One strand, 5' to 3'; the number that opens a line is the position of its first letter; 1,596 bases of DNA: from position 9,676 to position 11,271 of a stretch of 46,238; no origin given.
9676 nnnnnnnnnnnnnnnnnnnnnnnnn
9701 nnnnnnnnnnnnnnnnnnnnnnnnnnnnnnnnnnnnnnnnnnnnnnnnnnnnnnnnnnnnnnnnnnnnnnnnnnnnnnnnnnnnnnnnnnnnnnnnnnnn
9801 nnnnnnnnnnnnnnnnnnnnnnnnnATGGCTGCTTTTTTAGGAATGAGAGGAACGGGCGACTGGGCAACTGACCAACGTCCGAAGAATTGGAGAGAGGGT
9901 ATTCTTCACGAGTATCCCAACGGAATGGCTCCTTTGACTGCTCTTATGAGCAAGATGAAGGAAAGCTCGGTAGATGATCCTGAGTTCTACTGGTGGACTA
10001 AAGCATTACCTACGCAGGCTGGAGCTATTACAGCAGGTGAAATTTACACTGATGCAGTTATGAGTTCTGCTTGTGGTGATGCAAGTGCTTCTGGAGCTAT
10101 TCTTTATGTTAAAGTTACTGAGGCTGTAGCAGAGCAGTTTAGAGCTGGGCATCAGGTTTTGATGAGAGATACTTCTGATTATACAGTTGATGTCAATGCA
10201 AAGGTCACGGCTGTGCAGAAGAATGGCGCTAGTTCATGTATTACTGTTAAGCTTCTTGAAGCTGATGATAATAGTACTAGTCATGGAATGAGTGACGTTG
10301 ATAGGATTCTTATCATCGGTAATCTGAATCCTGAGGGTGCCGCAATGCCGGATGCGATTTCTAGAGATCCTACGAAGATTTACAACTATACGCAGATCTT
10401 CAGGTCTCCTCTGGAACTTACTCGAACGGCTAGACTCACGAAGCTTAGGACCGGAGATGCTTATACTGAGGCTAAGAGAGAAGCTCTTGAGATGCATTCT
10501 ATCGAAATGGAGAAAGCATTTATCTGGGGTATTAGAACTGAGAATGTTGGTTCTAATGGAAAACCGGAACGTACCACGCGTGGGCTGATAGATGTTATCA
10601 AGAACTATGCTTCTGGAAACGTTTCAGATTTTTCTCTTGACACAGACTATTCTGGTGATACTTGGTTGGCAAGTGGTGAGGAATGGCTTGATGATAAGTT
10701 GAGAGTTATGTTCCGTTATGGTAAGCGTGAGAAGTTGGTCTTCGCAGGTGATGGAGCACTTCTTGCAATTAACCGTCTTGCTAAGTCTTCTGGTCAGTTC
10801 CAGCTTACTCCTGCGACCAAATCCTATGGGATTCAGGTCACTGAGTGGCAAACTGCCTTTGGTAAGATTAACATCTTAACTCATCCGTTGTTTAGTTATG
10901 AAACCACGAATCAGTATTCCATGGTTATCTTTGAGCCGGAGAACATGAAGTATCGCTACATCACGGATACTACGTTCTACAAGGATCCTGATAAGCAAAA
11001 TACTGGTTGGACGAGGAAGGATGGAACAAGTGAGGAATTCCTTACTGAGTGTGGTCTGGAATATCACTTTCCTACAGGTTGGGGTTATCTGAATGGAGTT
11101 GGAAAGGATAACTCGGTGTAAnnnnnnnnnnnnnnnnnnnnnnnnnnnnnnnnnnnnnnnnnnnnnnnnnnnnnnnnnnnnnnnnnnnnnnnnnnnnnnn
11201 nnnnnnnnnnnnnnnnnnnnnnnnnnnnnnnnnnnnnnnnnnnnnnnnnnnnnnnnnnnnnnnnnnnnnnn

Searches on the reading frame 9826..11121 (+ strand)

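Call 69: search_protein_families(library=phrogs, proteins=[window:9826-11121:+], max_evalue=0.001)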
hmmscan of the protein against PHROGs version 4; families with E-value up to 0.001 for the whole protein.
window:9826-11121:+ (431 aa): 1 family
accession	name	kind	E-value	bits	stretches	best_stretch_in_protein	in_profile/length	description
phrog_1328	-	head and packaging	6.1e-36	125.7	1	2-428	4-309/583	major head protein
